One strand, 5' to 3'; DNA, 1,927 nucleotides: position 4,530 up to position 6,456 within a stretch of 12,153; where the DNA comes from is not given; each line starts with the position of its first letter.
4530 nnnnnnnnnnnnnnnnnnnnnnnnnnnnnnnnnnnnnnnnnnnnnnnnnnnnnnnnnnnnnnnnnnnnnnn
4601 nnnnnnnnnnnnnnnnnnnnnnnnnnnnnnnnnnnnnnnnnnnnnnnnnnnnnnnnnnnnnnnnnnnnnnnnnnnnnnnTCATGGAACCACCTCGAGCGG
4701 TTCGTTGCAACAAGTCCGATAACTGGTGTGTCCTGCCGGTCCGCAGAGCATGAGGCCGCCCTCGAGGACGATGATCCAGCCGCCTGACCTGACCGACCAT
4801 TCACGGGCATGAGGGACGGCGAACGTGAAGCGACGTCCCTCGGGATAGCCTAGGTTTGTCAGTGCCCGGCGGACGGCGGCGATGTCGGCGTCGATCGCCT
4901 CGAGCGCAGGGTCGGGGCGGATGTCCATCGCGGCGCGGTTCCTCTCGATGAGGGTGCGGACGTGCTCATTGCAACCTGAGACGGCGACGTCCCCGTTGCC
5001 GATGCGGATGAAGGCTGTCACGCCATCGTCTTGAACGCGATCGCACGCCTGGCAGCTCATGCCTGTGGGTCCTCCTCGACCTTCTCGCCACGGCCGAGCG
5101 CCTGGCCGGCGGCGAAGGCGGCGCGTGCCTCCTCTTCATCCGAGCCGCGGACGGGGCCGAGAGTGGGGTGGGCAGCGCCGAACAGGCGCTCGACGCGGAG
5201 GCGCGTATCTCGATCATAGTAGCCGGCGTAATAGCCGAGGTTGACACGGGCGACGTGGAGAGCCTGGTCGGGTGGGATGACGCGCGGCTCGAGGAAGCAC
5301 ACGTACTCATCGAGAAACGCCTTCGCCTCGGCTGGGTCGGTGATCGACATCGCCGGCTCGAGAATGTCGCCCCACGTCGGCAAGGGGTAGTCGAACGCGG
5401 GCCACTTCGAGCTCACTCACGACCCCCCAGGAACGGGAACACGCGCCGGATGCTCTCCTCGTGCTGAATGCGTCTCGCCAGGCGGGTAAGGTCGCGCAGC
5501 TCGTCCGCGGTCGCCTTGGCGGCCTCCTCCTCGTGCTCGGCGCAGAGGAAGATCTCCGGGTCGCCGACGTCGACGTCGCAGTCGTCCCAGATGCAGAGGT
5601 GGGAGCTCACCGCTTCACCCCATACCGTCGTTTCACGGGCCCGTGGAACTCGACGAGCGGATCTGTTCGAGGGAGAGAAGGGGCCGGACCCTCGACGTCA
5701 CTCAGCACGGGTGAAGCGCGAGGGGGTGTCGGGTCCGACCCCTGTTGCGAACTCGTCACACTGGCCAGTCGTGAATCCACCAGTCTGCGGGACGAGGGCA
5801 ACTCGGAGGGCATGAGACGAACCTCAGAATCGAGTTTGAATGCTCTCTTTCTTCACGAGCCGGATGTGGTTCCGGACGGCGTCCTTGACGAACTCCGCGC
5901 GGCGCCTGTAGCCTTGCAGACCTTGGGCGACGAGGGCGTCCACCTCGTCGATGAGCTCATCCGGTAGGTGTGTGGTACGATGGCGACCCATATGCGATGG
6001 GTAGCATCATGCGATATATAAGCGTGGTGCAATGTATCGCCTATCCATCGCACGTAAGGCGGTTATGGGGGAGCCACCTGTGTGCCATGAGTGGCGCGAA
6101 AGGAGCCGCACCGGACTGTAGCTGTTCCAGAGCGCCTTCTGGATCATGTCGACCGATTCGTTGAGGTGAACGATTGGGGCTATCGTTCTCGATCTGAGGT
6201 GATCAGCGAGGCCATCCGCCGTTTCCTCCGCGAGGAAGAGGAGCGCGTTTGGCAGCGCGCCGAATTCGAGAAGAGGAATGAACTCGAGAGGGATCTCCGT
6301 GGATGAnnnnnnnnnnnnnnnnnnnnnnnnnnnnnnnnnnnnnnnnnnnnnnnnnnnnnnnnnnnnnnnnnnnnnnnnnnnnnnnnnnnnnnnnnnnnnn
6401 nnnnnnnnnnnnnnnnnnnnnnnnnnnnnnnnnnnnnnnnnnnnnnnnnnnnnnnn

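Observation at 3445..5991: Integration module at tRNA-Pro with a five-fold translationally coupled operon (RHH, Zn fingers, integrase)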

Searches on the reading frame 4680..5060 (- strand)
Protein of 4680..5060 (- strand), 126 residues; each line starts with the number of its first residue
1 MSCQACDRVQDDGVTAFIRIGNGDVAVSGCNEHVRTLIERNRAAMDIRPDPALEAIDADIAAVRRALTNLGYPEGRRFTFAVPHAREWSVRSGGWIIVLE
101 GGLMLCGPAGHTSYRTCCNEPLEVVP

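Call 5: search_protein_families(library=pfam, max_evalue=0.1, proteins=[window:4680-5060:-])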
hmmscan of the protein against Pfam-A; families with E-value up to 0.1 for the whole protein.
window:4680-5060:- (126 aa): 0 families

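Call 7: search_protein_families(library=phrogs, max_evalue=0.01, proteins=[window:4680-5060:-])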
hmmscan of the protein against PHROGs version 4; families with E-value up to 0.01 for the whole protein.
window:4680-5060:- (126 aa): 0 families

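Call 15: search_protein_families(library=ncbifam, max_evalue=0.01, proteins=[window:4680-5060:-])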
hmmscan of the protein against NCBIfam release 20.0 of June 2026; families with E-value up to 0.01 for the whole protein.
window:4680-5060:- (126 aa): 0 families

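Call 23: find_related_loci(query=window:4680-5060:-, collection=viral_contigs, flank=10000)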
Query window:4680-5060:- (126 aa) in viral_contigs; peptide patterns used: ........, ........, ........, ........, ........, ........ (x = any residue, [..] = any of these).
3 stretches matched a pattern, but none encodes a relative of the query by tblastn (E <= 1e-3).

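Call 79: predict_structure(protein=window:4680-5060:-)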
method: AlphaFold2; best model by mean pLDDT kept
length: 126 residues; sequences in the alignment: 1
mean_pLDDT: 36.5   pTM: 0.27
mean pLDDT of the five models: 36.5, 34.8, 34.3, 33.2, 32.7
residues with pLDDT >= 90: 0; 70-90: 0; 50-70: 6; < 50: 120
segments of 3 or more residues with pLDDT < 50: 1-57, 62-64, 71-126
pLDDT, mean of each block of 10 residues (from residue 1): 28 32 36 43 39 44 50 40 26 34 35 34 32
secondary structure, 60 per line:
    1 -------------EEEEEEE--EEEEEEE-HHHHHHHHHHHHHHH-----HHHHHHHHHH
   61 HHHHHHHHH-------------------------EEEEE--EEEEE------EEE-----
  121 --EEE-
elements in order: E14-20 E23-29 H31-45 H51-69 E95-99 E102-106 E113-115 E123-125

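Call 92: search_protein_families(library=padloc, max_evalue=0.01, proteins=[window:4680-5060:-])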
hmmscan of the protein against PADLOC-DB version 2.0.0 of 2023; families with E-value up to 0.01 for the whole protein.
window:4680-5060:- (126 aa): 0 families

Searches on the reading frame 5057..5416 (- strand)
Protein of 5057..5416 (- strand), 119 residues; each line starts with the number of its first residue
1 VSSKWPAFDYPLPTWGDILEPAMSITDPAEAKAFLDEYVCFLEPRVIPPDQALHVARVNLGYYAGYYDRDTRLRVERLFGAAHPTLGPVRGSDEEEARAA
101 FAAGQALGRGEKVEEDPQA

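Call 5: search_protein_families(library=pfam, max_evalue=0.1, proteins=[window:5057-5416:-])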
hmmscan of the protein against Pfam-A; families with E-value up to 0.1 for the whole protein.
window:5057-5416:- (119 aa): 0 families

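Call 7: search_protein_families(library=phrogs, max_evalue=0.01, proteins=[window:5057-5416:-])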
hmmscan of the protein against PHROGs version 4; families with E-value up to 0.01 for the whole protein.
window:5057-5416:- (119 aa): 0 families

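Call 15: search_protein_families(library=ncbifam, max_evalue=0.01, proteins=[window:5057-5416:-])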
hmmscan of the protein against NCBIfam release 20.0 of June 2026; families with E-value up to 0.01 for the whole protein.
window:5057-5416:- (119 aa): 0 families

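Call 24: find_related_loci(query=window:5057-5416:-, collection=viral_contigs, flank=10000)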
Query window:5057-5416:- (119 aa) in viral_contigs; peptide patterns used: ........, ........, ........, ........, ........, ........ (x = any residue, [..] = any of these).
90 stretches matched a pattern; 13 encode a relative of the query (tblastn E <= 1e-3); 13 distinct loci.
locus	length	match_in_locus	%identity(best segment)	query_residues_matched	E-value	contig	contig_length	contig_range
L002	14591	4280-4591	38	14-114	7e-21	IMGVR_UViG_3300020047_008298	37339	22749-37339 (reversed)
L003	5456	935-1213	43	14-105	5e-20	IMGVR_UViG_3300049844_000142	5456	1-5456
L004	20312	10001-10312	41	14-112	2e-19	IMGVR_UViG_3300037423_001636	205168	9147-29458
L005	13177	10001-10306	43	12-114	2e-18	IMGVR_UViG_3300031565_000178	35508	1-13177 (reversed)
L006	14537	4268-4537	41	12-95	3e-17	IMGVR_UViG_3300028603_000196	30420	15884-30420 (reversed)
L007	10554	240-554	36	12-115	6e-17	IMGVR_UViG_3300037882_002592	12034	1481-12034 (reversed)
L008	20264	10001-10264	42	21-107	9e-17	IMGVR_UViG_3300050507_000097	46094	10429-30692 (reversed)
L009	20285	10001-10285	39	14-108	6e-16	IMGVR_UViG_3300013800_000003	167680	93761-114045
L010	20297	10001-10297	37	14-116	5e-15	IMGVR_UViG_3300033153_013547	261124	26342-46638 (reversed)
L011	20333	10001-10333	37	13-108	6e-15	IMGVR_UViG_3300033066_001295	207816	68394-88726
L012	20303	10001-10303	38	14-117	2e-14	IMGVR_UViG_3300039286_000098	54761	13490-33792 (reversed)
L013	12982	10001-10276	42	14-109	8e-19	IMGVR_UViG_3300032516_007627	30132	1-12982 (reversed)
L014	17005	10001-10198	47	14-79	4e-12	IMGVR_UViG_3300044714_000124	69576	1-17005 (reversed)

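Call 36: search_protein_families(library=pfam, alignment_id=A2, max_evalue=0.1)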
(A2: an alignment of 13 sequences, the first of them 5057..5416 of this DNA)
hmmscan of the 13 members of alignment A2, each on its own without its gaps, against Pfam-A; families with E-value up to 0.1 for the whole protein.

A. member 1, window:5057-5416:- (119 aa): 0 families

B. families by the number of members that match (of 13 scanned): 5 families
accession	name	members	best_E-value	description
PF25693.1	Phage_Y01A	2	0.019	Bacteriophage T4-like Y01A protein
PF11428.13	DUF3196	2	0.035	Protein of unknown function (DUF3196)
PF12599.13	DUF3768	1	0.0081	Protein of unknown function (DUF3768)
PF07470.19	Glyco_hydro_88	1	0.046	Glycosyl Hydrolase Family 88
PF00838.24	TCTP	1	0.052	Translationally controlled tumour protein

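Call 37: search_protein_families(library=phrogs, alignment_id=A2, max_evalue=0.01)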
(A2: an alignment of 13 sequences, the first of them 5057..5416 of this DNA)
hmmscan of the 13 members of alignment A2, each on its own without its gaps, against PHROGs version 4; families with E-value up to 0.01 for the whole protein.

A. member 1, window:5057-5416:- (119 aa): 0 families

B. families by the number of members that match (of 13 scanned): 0 families

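Call 38: search_solved_structures(query=A2, max_evalue=1)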
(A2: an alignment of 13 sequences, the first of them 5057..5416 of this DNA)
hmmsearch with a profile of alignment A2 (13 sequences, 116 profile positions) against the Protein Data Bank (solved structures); distinct sequences matched with E-value up to 1: 0.

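Call 66: find_homologous_proteins(query=window:5057-5416:-, max_evalue=0.001)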
Query window:5057-5416:- (119 aa): 12 proteins with E <= 0.001 among 37 candidates.
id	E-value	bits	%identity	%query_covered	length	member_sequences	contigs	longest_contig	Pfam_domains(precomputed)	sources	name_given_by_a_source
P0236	3.2e-75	268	100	100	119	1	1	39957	-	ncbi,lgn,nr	ncbi:MAG: hypothetical protein KY455_10105 [Euryarchaeota archaeon]|nr:hypothetical protein [Euryarc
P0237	8.0e-19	86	47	90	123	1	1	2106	-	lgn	-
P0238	1.7e-16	78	53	62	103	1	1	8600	-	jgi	jgi:hypothetical protein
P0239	1.0e-14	72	42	87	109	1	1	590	-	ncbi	-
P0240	2.5e-13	68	45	83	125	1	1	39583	-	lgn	-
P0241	2.6e-13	68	46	86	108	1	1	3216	-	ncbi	-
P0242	3.9e-13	67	49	67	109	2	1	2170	-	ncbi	-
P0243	1.1e-12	66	48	63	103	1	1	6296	-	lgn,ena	-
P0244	7.2e-12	63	47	64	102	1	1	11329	-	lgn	-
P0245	1.5e-11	62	46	76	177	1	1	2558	-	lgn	-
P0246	8.2e-11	60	47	63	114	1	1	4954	-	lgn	-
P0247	1.3e-7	49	42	79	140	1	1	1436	-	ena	-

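Call 68: find_encoding_contigs(protein=P0240, flank=8000, max_places=2)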
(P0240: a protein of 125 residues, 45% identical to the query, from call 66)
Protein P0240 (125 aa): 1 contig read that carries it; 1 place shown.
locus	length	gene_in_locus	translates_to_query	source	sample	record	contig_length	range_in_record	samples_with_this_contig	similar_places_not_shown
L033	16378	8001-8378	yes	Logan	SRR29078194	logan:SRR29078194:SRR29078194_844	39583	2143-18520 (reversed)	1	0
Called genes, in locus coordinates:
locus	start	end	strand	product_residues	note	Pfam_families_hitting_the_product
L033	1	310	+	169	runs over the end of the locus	-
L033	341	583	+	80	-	-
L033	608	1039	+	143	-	-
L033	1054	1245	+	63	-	-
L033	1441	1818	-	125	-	PF00072:Response_reg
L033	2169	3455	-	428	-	PF00589:Phage_integrase (weak)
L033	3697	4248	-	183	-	-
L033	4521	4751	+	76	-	-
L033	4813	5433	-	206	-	-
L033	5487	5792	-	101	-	-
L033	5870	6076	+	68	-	-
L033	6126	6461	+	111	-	-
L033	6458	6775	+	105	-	-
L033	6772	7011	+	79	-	-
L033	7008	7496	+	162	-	-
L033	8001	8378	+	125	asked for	-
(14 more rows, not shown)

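Call 69: find_encoding_contigs(protein=P0244, flank=8000, max_places=2)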
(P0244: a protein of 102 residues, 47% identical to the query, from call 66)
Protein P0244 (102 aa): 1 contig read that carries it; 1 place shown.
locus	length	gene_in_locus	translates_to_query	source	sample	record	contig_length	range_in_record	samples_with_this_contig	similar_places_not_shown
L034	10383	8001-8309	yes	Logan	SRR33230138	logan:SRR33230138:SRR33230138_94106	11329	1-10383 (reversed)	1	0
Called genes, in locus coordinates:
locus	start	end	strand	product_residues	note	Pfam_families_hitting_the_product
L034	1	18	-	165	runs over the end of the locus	-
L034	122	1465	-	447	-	PF05065:Phage_capsid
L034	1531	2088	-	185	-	PF04586:Peptidase_S78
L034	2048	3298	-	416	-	PF04860:Phage_portal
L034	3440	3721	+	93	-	-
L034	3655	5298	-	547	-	PF03354:TerL_ATPase, PF20441:TerL_nuclease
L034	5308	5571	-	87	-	-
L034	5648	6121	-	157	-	PF05119:Terminase_4 (faint)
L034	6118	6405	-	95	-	-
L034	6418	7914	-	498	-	PF11367:Tail_completion_gp17, PF05658:YadA_head (faint)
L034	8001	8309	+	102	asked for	-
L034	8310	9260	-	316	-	PF00589:Phage_integrase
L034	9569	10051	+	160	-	-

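Call 77: predict_structure(alignment_id=A5)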
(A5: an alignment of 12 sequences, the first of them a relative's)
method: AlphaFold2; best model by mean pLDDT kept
length: 119 residues; sequences in the alignment: 12
mean_pLDDT: 85.1   pTM: 0.76
mean pLDDT of the five models: 85.1, 84.8, 83.5, 83.1, 81.1
residues with pLDDT >= 90: 57; 70-90: 44; 50-70: 13; < 50: 5
segments of 3 or more residues with pLDDT < 50: 116-119
pLDDT, mean of each block of 10 residues (from residue 1): 64 87 97 94 77 94 94 97 90 82 85 55
secondary structure, 60 per line:
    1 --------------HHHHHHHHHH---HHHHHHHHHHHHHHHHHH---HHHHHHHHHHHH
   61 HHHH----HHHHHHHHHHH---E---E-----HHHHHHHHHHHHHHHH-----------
elements in order: H15-24 H28-45 H49-64 H69-79 H93-108

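Call 92: search_protein_families(library=padloc, max_evalue=0.01, proteins=[window:5057-5416:-])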
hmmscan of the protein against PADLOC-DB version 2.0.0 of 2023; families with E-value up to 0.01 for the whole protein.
window:5057-5416:- (119 aa): 0 families

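Call 109: fold_search(model_id=the predicted structure, library=viral)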
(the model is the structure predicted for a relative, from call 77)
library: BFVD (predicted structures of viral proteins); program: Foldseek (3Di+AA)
matches with E <= 10: 207; with E <= 0.001: 0
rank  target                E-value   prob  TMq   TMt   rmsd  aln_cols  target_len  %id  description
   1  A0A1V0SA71            1.2e+00  0.14  0.26  0.07  10.9       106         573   10  Uncharacterized protein [Catovirus CTV1]
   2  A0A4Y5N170            1.4e+00  0.15  0.27  0.24  14.2       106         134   20  Holin [Lactococcus phage CHPC971]
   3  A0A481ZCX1            1.4e+00  0.08  0.21  0.16  15.9       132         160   13  Uncharacterized protein [Pithovirus LCPAC406]
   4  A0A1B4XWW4            1.6e+00  0.23  0.30  0.06   9.5       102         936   10  DNA ligase 1 [Tenacibaculum phage pT24]
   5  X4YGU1                1.7e+00  0.18  0.27  0.29  13.6        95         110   12  Holin [Lactococcus phage P118]
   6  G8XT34                1.8e+00  0.18  0.23  0.11   7.1        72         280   14  Membrane protein S13 [Saimiriine betaherpesvirus 4]
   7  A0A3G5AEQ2            1.8e+00  0.09  0.26  0.14  11.8       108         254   12  RING-type domain-containing protein [Hyperionvirus sp.]
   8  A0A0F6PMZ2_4          1.8e+00  0.07  0.25  0.04  15.8       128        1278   15  Replicase polyprotein 1ab [Bovine nidovirus TCH5]
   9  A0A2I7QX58            1.9e+00  0.10  0.25  0.26  14.8       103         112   11  (no name in the UniProt tables at hand)
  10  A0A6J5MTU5            1.9e+00  0.08  0.19  0.07  11.4        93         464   16  Uncharacterized protein [uncultured Caudovirales phage]
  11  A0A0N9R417            2.1e+00  0.21  0.36  0.30  12.0       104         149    9  Uncharacterized protein [Chrysochromulina ericina virus CeV-01B]
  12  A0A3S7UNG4            2.1e+00  0.06  0.20  0.20  12.7       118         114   13  (no name in the UniProt tables at hand)
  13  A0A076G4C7            2.3e+00  0.13  0.28  0.09  15.2       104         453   10  YqaJ viral recombinase domain-containing protein [Aeromonas phage pAh6-C]
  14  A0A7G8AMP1            2.4e+00  0.09  0.25  0.26  13.1       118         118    9  (no name in the UniProt tables at hand)
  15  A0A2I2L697            2.4e+00  0.08  0.21  0.17  11.3        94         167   12  Uncharacterized protein [Orpheovirus IHUMI-LCC2]
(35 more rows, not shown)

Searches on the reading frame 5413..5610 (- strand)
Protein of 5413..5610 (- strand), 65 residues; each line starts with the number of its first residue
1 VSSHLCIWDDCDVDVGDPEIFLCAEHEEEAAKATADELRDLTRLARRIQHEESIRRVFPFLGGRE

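Call 5: search_protein_families(library=pfam, max_evalue=0.1, proteins=[window:5413-5610:-])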
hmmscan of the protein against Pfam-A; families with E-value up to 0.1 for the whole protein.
window:5413-5610:- (65 aa): 0 families

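Call 7: search_protein_families(library=phrogs, max_evalue=0.01, proteins=[window:5413-5610:-])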
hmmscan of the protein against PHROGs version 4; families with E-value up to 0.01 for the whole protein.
window:5413-5610:- (65 aa): 0 families

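Call 15: search_protein_families(library=ncbifam, max_evalue=0.01, proteins=[window:5413-5610:-])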
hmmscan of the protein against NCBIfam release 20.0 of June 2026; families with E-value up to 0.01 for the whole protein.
window:5413-5610:- (65 aa): 0 families

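Call 64: find_related_loci(query=window:5413-5610:-, collection=viral_contigs, flank=6000)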
Query window:5413-5610:- (65 aa) in viral_contigs; peptide patterns used: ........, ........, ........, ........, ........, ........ (x = any residue, [..] = any of these).
64 stretches matched a pattern, but none encodes a relative of the query by tblastn (E <= 1e-3).

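Call 92: search_protein_families(library=padloc, max_evalue=0.01, proteins=[window:5413-5610:-])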
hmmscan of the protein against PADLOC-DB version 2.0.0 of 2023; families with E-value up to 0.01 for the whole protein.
window:5413-5610:- (65 aa): 0 families

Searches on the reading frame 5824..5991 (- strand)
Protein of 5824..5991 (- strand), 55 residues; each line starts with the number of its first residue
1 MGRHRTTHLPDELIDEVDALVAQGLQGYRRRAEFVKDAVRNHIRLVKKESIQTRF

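Call 5: search_protein_families(library=pfam, max_evalue=0.1, proteins=[window:5824-5991:-])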
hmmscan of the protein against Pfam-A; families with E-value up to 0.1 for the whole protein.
window:5824-5991:- (55 aa): 2 families
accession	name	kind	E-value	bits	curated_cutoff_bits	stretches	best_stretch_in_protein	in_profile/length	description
PF01402.27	RHH_1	-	0.0038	17.6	20.5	1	8-43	5-37/39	Ribbon-helix-helix protein, copG family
PF17723.7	RHH_8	-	0.022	15.3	25.4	1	15-46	16-45/119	Ribbon-Helix-Helix transcriptional regulator family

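Call 7: search_protein_families(library=phrogs, max_evalue=0.01, proteins=[window:5824-5991:-])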
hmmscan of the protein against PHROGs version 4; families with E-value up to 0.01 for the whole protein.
window:5824-5991:- (55 aa): 1 family
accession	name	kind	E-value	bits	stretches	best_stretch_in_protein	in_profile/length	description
phrog_38461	-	unknown function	5.5e-11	43.3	1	6-43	12-49/55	-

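Call 15: search_protein_families(library=ncbifam, max_evalue=0.01, proteins=[window:5824-5991:-])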
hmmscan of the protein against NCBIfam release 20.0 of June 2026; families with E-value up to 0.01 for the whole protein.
window:5824-5991:- (55 aa): 7 families
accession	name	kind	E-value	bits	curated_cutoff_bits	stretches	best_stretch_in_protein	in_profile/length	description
NF002815.0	PRK02967.1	equivalog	6.3e-05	23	83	1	6-49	5-46/139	nickel-responsive transcriptional regulator NikR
TIGR02793.1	nikR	equivalog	0.0004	20.7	175.45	1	6-49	4-45/129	nickel-responsive transcriptional regulator NikR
NF001884.0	PRK00630.1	subfamily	0.00072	19.7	119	1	8-43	16-49/148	nickel responsive regulator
NF002169.0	PRK01002.1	subfamily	0.00077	19.4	111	1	8-44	10-44/141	nickel responsive regulator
NF058555.1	TransRegCdrSHalo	equivalog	0.0027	17.7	100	1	6-44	5-41/61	transcriptional regulator CdrS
NF041551.1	YlcI_YnfO_N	subfamily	0.003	17.6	30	1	7-44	7-40/42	YlcI/YnfO family protein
NF003381.0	PRK04460.1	equivalog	0.0071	16.4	105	1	8-43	10-43/139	nickel-responsive transcriptional regulator NikR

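Call 83: search_dna_similar(query=window:5824-5991:-, collection=phages, mode=protein, max_evalue=0.01, max_rows=12)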
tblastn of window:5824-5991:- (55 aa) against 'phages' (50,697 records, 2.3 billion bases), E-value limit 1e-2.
Records with a match: 2; places in all: 2; records where one place covers at least 80% of the query: 0.
Best place of each record, by identity: <60% 2.
By first word of the organism name: Sulfolobus 2.
By host as written in the record: - 2.
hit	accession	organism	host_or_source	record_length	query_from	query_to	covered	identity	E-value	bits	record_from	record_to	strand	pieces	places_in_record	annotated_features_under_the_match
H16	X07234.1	Sulfolobus spindle-shaped virus 1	-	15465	4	43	73%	45.0%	8e-4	40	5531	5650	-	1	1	none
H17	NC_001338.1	Sulfolobus spindle-shaped virus 1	-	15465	4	43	73%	45.0%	8e-4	40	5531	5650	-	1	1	none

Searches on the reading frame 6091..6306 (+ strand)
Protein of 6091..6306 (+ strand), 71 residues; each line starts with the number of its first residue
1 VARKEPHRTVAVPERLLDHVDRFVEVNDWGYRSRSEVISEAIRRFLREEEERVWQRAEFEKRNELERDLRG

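Call 5: search_protein_families(library=pfam, max_evalue=0.1, proteins=[window:6091-6306:+])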
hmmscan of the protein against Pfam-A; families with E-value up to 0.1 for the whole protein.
window:6091-6306:+ (71 aa): 3 families
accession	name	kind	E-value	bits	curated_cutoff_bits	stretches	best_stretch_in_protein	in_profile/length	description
PF00380.25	Ribosomal_S9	-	0.015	16.2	22.5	1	17-70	49-100/121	Ribosomal protein S9/S16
PF03693.20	ParD_antitoxin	-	0.02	15.7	21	1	16-52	9-46/81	Bacterial antitoxin of ParD toxin-antitoxin type II system and RHH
PF17723.7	RHH_8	-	0.073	13.6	25.4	1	16-57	14-53/119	Ribbon-Helix-Helix transcriptional regulator family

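Call 7: search_protein_families(library=phrogs, max_evalue=0.01, proteins=[window:6091-6306:+])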
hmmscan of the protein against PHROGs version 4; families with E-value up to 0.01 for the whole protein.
window:6091-6306:+ (71 aa): 3 families
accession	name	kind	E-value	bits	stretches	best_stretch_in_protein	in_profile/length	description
phrog_38461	-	unknown function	1.5e-07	32.3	1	7-46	10-49/55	-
phrog_4738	-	transcription regulation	0.0021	18.7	1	5-48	14-55/59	transcriptional repressor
phrog_497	-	moron, auxiliary metabolic gene and host takeover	0.0091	16.4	1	7-50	104-144/342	toxin-antitoxin system HicB-like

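Call 15: search_protein_families(library=ncbifam, max_evalue=0.01, proteins=[window:6091-6306:+])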
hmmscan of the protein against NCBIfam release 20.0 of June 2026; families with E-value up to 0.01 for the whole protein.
window:6091-6306:+ (71 aa): 7 families
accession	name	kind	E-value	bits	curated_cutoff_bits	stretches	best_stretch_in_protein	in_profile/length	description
NF002169.0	PRK01002.1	subfamily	7e-05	22.8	111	1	9-48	8-45/141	nickel responsive regulator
NF001884.0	PRK00630.1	subfamily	8e-05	22.8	119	1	9-58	14-58/148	nickel responsive regulator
NF058555.1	TransRegCdrSHalo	equivalog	0.00017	21.5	100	1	9-62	5-56/61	transcriptional regulator CdrS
NF002815.0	PRK02967.1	equivalog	0.00028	20.9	83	1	9-52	5-46/139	nickel-responsive transcriptional regulator NikR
TIGR02793.1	nikR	equivalog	0.0007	19.9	175.45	1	9-52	4-45/129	nickel-responsive transcriptional regulator NikR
NF003381.0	PRK04460.1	equivalog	0.0011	19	105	1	9-50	8-47/139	nickel-responsive transcriptional regulator NikR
TIGR02606.1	antidote_CC2985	hypoth_equivalog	0.0012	18.9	46.2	1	16-53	6-44/70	type II toxin-antitoxin system ParD family antitoxin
